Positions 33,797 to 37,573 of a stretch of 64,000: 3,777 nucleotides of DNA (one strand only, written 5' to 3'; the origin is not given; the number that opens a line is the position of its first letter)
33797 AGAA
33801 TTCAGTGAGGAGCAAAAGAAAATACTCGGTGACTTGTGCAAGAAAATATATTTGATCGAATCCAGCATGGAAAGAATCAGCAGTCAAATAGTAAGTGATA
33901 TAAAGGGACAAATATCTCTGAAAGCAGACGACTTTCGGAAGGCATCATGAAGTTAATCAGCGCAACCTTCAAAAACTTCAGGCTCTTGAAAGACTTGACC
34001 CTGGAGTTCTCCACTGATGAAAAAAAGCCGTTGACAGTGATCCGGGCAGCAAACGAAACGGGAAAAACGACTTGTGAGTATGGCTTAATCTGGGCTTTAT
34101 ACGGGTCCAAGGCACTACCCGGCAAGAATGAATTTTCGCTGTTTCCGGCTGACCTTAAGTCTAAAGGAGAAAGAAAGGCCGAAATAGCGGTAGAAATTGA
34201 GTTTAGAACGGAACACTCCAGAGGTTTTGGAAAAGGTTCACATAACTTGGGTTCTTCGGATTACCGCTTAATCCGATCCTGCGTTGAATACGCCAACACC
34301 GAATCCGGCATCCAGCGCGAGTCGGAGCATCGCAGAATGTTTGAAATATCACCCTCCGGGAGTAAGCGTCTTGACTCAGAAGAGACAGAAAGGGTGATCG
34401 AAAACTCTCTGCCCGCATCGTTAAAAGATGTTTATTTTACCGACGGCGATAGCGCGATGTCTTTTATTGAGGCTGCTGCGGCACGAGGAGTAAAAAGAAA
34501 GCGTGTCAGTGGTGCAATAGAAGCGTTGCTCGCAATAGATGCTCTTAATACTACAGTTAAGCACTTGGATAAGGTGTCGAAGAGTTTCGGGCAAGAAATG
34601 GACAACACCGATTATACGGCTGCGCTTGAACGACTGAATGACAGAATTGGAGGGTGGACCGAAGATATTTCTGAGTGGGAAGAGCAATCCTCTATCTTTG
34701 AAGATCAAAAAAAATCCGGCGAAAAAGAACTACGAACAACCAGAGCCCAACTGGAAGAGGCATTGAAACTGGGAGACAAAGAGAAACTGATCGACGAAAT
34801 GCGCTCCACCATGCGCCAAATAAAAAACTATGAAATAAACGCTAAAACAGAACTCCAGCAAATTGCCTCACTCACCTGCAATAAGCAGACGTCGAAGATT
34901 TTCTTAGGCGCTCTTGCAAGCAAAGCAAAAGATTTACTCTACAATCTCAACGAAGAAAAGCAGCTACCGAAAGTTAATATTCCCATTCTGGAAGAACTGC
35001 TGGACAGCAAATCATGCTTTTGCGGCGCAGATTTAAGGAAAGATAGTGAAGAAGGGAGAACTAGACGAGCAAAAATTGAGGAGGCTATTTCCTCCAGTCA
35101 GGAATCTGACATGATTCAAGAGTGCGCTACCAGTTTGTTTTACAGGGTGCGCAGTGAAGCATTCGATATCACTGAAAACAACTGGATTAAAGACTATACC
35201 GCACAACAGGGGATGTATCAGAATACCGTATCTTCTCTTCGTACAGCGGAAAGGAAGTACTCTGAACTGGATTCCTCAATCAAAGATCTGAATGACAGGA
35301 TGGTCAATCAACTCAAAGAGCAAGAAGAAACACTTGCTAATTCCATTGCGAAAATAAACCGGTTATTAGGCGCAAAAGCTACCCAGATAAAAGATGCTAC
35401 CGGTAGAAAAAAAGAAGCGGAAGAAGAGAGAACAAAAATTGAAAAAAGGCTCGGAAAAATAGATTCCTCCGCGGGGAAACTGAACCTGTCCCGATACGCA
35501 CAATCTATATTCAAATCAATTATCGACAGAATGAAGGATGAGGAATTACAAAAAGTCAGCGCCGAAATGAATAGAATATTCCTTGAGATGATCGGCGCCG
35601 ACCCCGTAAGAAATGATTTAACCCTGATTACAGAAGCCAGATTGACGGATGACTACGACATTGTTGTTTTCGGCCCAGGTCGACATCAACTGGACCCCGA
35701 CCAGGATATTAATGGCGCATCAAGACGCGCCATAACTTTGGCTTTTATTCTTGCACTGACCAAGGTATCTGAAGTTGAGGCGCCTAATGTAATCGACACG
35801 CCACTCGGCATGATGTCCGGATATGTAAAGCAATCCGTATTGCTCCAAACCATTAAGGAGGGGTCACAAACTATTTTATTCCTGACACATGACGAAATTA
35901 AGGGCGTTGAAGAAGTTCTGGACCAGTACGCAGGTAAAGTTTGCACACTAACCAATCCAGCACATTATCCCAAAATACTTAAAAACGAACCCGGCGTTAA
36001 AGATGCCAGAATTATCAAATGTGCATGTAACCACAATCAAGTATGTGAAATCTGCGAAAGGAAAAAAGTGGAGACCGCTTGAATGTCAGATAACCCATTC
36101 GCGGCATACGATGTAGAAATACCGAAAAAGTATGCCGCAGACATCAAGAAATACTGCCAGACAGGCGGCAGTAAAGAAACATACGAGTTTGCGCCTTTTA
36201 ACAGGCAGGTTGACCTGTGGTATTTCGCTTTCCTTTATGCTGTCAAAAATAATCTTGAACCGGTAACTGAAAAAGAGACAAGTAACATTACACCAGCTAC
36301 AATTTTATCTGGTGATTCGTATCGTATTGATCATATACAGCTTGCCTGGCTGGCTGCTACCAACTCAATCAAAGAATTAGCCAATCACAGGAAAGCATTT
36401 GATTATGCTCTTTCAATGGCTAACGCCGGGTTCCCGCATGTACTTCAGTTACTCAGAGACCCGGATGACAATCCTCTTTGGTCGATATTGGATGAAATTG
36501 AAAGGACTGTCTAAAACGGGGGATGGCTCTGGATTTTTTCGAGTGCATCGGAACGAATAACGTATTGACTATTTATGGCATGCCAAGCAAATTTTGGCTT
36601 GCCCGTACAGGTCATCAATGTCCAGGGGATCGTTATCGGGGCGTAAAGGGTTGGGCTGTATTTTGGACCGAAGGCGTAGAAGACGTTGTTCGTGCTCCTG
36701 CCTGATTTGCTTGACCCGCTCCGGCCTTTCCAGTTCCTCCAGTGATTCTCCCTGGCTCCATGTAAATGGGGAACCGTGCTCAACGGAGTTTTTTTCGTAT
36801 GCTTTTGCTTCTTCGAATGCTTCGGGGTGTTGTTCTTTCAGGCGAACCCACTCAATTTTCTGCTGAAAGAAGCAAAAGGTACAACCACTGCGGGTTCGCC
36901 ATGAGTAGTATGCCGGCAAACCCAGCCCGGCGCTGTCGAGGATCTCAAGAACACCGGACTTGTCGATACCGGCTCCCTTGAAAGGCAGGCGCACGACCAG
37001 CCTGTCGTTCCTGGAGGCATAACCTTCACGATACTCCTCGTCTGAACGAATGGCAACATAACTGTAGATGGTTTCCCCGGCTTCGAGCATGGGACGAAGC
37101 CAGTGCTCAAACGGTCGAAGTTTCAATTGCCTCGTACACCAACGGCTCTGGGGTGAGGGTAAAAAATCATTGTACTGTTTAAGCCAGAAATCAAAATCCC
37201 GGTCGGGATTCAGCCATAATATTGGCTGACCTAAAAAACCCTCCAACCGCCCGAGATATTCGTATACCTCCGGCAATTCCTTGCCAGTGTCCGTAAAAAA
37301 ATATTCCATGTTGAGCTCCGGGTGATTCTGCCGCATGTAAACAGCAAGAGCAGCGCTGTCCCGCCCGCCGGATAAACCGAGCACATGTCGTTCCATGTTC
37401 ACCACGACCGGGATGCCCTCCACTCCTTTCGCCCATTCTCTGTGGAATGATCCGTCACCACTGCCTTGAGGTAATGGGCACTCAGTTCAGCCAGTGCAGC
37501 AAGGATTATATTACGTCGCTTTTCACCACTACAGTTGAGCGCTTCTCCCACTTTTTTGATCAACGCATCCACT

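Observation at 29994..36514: Candidate novel or hybrid PT-dependent defence effector operon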

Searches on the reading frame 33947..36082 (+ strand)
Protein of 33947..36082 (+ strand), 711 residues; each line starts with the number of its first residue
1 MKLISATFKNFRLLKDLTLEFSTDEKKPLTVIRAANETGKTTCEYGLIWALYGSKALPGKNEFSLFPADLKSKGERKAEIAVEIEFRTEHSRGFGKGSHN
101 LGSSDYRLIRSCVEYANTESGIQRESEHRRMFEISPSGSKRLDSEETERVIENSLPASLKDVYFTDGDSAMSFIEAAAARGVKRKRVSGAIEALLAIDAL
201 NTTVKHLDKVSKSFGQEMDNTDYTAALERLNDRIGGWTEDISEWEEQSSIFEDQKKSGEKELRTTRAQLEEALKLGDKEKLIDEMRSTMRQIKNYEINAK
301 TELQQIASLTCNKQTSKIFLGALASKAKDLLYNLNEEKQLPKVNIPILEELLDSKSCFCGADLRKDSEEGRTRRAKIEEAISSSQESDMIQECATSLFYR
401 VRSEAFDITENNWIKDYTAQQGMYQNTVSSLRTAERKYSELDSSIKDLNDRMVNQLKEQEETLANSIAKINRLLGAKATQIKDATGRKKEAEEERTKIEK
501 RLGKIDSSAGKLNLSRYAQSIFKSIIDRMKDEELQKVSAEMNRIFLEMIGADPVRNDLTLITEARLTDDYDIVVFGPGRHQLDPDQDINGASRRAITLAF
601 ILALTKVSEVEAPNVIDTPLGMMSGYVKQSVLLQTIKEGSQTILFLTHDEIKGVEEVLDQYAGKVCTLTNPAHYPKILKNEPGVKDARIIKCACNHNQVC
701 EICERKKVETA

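Call 3: search_protein_families(library=padloc, proteins=[window:33947-36082:+])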
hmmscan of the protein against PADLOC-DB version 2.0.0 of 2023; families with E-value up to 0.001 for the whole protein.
window:33947-36082:+ (711 aa): 40 families (the best 25 are shown)
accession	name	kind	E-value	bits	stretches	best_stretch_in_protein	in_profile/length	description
PDLC02730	PbeC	-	1.9e-51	173.6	1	1-657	1-640/651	PbeC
PDLC02741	PbeC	-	1.6e-42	143.9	1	3-549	3-519/644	PbeC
PDLC02714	PbeC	-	3.5e-40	136.4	1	1-552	1-526/651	PbeC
PDLC02729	PbeC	-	2.8e-34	116.6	1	1-652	1-636/668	PbeC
PDLC02723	PbeC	-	7.2e-34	115.3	1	3-631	3-602/618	PbeC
PDLC02753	PbeC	-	1.1e-31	107.9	1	1-501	1-472/648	PbeC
PDLC02722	PbeC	-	1.7e-31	107.5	1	1-646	1-610/643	PbeC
PDLC02732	PbeC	-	1.1e-28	98.3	1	1-650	1-622/625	PbeC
PDLC02750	PbeC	-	1.4e-28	97.9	1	1-609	1-558/629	PbeC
PDLC02709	PbeC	-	3.3e-28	96.7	1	1-645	1-611/661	PbeC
PDLC02726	PbeC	-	4e-25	86.3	1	2-662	2-615/637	PbeC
PDLC02668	DndD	-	8.4e-24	82.5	1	5-652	5-625/659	DndD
PDLC02740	PbeC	-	3e-23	80.5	1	7-654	7-624/648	PbeC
PDLC02720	PbeC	-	2.3e-21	74.2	1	7-651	7-606/624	PbeC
PDLC02663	DndD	-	2e-20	71.2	1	1-652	1-638/675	DndD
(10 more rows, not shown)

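Call 4: search_protein_families(library=pfam, proteins=[window:33947-36082:+], max_evalue=0.01)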
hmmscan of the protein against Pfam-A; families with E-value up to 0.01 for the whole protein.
window:33947-36082:+ (711 aa): 2 families
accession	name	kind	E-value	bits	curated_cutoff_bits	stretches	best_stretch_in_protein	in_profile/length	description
PF13476.12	AAA_23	-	1.5e-09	39.3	27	1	8-307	4-194/201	AAA domain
PF13514.12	AAA_27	-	0.0076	16.3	22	1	1-54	1-53/206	AAA domain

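Call 52: search_protein_families(library=ncbifam, proteins=[window:33947-36082:+], max_evalue=0.01)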
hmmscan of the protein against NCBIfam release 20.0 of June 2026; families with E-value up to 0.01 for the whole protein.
window:33947-36082:+ (711 aa): 2 families
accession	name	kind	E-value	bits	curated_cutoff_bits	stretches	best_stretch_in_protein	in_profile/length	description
TIGR03185.1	DNA_S_dndD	equivalog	1.3e-20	73.4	245.85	1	19-653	20-618/650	DNA sulfur modification protein DndD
TIGR02169.1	SMC_prok_A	equivalog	0.0014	16.4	729.4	0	400-521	681-801/1165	chromosome segregation protein SMC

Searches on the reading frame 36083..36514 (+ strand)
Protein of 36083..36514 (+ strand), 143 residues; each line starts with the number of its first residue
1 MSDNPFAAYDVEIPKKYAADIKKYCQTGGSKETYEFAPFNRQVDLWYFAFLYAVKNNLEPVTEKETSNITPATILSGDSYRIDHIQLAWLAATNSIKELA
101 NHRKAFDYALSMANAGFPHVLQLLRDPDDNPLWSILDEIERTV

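Call 3: search_protein_families(library=padloc, proteins=[window:36083-36514:+])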
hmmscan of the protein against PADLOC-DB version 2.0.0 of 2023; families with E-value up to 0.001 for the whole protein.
window:36083-36514:+ (143 aa): 0 families

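Call 4: search_protein_families(library=pfam, proteins=[window:36083-36514:+], max_evalue=0.01)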
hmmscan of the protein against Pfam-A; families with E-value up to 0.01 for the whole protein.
window:36083-36514:+ (143 aa): 0 families

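Call 5: search_protein_families(library=padloc, proteins=[window:36083-36514:+], max_evalue=10)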
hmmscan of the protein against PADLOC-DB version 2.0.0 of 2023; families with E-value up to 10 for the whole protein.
window:36083-36514:+ (143 aa): 0 families

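Call 52: search_protein_families(library=ncbifam, proteins=[window:36083-36514:+], max_evalue=0.01)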
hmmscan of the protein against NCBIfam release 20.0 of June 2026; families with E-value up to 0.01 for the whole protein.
window:36083-36514:+ (143 aa): 0 families

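Call 53: find_homologous_proteins(query=window:36083-36514:+)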
Query window:36083-36514:+ (143 aa): 49 proteins with E <= 0.001 among 52 candidates.
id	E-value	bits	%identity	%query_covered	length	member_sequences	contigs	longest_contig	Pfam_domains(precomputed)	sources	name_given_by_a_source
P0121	7.0e-92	323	100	100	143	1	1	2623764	-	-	-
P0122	1.5e-75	270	84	99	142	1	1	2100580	-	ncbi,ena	-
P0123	3.3e-74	265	81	99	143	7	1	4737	-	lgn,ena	-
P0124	7.5e-74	264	83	98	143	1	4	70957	-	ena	-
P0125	1.3e-71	257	78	98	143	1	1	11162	-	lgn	-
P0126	9.6e-71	254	79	98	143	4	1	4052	-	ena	-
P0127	2.1e-69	250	77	98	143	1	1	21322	-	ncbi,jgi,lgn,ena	-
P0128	2.1e-69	250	78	98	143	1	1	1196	-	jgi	jgi:hypothetical protein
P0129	1.6e-68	247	74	98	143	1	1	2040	-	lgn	-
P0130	6.6e-67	242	75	99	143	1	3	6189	-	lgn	-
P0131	2.3e-64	234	72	98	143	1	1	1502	-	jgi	jgi:hypothetical protein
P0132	1.1e-62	228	69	100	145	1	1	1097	-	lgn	-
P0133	7.3e-62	225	70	98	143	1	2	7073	-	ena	-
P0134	9.1e-62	225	69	98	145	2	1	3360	-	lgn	-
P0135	1.6e-61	224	67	100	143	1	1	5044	-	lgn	-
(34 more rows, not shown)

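Call 56: search_solved_structures(query=A2, max_evalue=10)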
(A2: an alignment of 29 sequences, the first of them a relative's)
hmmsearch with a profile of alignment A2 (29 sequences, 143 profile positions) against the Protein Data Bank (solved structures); distinct sequences matched with E-value up to 10: 6.
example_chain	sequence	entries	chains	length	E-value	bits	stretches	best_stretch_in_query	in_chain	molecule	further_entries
5fv5_A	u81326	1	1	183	0.036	17.1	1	8-45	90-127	Flocculation protein FLO11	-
5fv6_B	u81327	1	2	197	0.044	16.8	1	8-45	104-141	Flocculation protein FLO11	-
3jbn_AF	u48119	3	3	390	0.3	14.1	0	73-111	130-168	60S ribosomal protein uL4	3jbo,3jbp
3j79_F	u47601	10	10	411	0.54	13.3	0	73-111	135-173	60S ribosomal protein uL4 | 60S ribosomal protein L4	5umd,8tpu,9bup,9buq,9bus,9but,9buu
5aoz_A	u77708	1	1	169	0.9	12.6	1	98-135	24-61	PUTATIVE CELLULOSOMAL SCAFFOLDIN PROTEIN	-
5m2o_A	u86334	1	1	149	1.2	12.1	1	99-135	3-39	Putative cellulosomal scaffoldin protein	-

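Call 62: predict_structure(alignment_id=A2)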
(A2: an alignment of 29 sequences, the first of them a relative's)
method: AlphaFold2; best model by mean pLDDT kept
length: 143 residues; sequences in the alignment: 29
mean_pLDDT: 90.0   pTM: 0.87
mean pLDDT of the five models: 90.0, 89.5, 89.2, 89.0, 88.8
residues with pLDDT >= 90: 101; 70-90: 33; 50-70: 8; < 50: 1
segments of 3 or more residues with pLDDT < 50: none
pLDDT, mean of each block of 10 residues (from residue 1): 84 95 81 79 96 96 95 90 95 93 97 97 83 85 72
secondary structure, 60 per line:
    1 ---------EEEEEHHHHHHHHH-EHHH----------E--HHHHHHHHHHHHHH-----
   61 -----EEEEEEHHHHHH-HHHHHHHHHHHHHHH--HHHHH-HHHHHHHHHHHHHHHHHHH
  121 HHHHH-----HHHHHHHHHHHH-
elements in order: E10-14 H15-23 H42-55 E66-71 H72-77 H79-93 H96-100 H102-125 H131-142

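Call 65: fold_search(model_id=the predicted structure, library=pdb)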
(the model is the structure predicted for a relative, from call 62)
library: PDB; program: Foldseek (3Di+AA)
matches with E <= 10: 13; with E <= 0.001: 0
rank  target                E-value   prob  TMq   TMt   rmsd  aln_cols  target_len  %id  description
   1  7ocs_B                3.3e+00  0.02  0.17  0.06  15.5       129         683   14  Mannitol-1-phosphate bound to the phosphatase domain of the bifunctional mannitol-1-phosphate dehydrogenase/phosphatas (released 2022-04-27)
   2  7ocn_A                3.5e+00  0.03  0.18  0.06  11.9       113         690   14  Crystal structure of the bifunctional mannitol-1-phosphate dehydrogenase/phosphatase MtlD from Acinetobacter baumannii (released 2022-04-20)
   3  7ocr_A                3.9e+00  0.02  0.15  0.06  15.6       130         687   12  NADPH and fructose-6-phosphate bound to the dehydrogenase domain of the bifunctional mannitol-1-phosphate dehydrogenas (released 2022-04-20)
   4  5wtu_B                4.9e+00  0.12  0.37  0.53   5.9       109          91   13  Crystal structure of DndE G21/24K mutant involved in DNA phosphorothioation (released 2018-02-21)
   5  5wtu_C                5.5e+00  0.13  0.43  0.58   5.4       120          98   11  Crystal structure of DndE G21/24K mutant involved in DNA phosphorothioation (released 2018-02-21)
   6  4lrv_K                6.6e+00  0.09  0.41  0.53   5.9       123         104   15  Crystal structure of DndE from Escherichia coli B7A involved in DNA phosphorothioation modification (released 2013-08-28)
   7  4lrv_P                7.4e+00  0.09  0.42  0.53   5.4       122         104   12  Crystal structure of DndE from Escherichia coli B7A involved in DNA phosphorothioation modification (released 2013-08-28)
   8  7ocs_D                7.4e+00  0.02  0.18  0.06  11.8       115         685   13  Mannitol-1-phosphate bound to the phosphatase domain of the bifunctional mannitol-1-phosphate dehydrogenase/phosphatas (released 2022-04-27)
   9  8gh9_A                7.4e+00  0.01  0.17  0.05  16.2       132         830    9  Cryo-EM structure of hSlo1 in total membrane vesicles (released 2023-05-10)
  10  8bmw_C                7.4e+00  0.01  0.12  0.14  14.3       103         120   13  SsoCsm (released 2023-03-01)
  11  7x4e                  8.3e+00  0.12  0.49  0.59   4.8       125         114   14  Structure of 10635-DndE (released 2022-04-20)
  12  3u1n_B                9.4e+00  0.01  0.18  0.09  14.6       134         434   13  Structure of the catalytic core of human SAMHD1 (released 2011-11-16)
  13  9f0y_E                9.9e+00  0.09  0.41  0.51   4.5       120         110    6  CryoEM structure of the F plasmid relaxosome with TraI in its TE mode, derived from the ss-27_+8ds+9_+143-R Locally-re (released 2025-06-04)

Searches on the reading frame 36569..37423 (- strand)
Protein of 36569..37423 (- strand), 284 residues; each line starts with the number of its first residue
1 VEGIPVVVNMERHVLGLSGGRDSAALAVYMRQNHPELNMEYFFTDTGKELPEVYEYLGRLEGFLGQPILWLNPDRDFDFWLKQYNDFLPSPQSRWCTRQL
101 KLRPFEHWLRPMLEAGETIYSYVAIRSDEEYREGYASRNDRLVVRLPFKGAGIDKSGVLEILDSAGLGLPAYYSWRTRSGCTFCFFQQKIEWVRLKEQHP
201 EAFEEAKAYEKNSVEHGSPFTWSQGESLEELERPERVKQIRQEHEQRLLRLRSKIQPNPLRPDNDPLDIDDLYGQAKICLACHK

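Call 3: search_protein_families(library=padloc, proteins=[window:36569-37423:-])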
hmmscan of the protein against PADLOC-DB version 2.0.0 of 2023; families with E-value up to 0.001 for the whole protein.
window:36569-37423:- (284 aa): 4 families
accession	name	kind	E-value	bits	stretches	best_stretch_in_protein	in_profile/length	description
PDLC02782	SspD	-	3.7e-135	448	1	12-284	1-277/277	SspD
PDLC02510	BrxP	-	2.2e-08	30.8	1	13-200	135-329/779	BrxP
PDLC02662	DndC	-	9e-05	19.6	0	72-129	104-163/481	DndC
PDLC02661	DndC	-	0.00086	16.4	0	72-129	100-159/468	DndC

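Call 4: search_protein_families(library=pfam, proteins=[window:36569-37423:-], max_evalue=0.01)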
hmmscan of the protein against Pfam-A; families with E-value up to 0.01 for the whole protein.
window:36569-37423:- (284 aa): 1 family
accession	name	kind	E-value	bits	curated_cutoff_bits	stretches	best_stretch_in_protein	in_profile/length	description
PF01507.26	PAPS_reduct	-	4.8e-06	27.1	22.5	1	13-110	2-97/175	Phosphoadenosine phosphosulfate reductase domain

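Call 52: search_protein_families(library=ncbifam, proteins=[window:36569-37423:-], max_evalue=0.01)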
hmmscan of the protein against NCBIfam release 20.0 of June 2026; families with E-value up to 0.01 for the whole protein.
window:36569-37423:- (284 aa): 8 families
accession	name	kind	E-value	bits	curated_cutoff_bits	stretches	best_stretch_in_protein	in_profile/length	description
NF010367.0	PRK13795.1-2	equivalog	7.5e-11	41.2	456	1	15-247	247-479/584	hypothetical protein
NF006327.0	PRK08557.1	equivalog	1.3e-09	37.3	366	1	17-112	188-278/415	hypothetical protein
NF010369.0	PRK13795.1-4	equivalog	1e-07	30.6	1086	1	16-212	257-457/633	hypothetical protein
NF010366.0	PRK13795.1-1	equivalog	2e-07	29.6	745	1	16-109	272-363/667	hypothetical protein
NF006351.0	PRK08576.1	equivalog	4.1e-07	28.9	290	1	14-198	238-415/436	hypothetical protein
NF010368.0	PRK13795.1-3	equivalog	3e-06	25.8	588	1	15-212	252-448/635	hypothetical protein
NF005316.0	PRK06850.1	equivalog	0.00049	19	536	1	71-128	106-165/505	hypothetical protein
TIGR03183.1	DNA_S_dndC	equivalog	0.0016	17.4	290.4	0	71-129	90-150/447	DNA phosphorothioation system sulfurtransferase DndC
